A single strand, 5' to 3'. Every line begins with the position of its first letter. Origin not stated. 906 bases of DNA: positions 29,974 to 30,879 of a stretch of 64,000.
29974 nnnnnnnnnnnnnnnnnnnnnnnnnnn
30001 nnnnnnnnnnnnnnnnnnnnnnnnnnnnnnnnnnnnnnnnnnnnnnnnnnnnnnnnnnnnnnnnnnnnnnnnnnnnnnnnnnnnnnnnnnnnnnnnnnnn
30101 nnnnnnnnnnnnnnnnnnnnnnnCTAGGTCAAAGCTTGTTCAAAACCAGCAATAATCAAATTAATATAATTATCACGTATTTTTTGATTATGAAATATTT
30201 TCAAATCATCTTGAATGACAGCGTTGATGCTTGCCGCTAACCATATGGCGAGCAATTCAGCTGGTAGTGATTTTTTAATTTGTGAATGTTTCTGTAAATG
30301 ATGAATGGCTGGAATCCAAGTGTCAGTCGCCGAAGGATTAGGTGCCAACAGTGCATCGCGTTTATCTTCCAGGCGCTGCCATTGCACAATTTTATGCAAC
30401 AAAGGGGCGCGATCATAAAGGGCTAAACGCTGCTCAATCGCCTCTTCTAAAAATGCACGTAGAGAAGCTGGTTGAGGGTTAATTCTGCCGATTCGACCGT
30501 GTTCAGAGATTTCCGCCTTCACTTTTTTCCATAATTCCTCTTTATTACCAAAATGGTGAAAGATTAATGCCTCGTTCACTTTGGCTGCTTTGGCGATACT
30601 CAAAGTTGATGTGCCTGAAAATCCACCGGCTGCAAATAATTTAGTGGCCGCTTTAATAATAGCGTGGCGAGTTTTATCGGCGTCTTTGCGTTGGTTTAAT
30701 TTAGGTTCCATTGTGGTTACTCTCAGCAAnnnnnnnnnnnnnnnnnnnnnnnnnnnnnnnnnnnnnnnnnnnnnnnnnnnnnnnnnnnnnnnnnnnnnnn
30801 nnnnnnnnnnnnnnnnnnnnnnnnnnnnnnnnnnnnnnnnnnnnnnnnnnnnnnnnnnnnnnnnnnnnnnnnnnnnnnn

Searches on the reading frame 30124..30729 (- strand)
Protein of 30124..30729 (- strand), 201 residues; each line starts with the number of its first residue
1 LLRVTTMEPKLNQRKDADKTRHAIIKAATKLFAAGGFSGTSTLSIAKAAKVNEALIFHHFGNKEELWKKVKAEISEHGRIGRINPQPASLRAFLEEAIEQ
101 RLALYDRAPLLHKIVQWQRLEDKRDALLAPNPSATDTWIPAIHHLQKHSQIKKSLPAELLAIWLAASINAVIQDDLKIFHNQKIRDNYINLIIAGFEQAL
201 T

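Call 8: search_protein_families(library=pfam, proteins=[window:30124-30729:-], max_evalue=0.01)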
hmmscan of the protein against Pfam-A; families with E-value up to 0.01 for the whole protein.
window:30124-30729:- (201 aa): 2 families
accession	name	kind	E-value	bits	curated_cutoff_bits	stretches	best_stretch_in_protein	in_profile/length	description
PF00440.29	TetR_N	-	2e-15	56.8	24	1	24-67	1-44/47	Bacterial regulatory proteins, tetR family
PF17926.6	TetR_C_21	-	0.002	18.8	26.2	1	106-168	14-78/111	Tetracyclin repressor-like, C-terminal domain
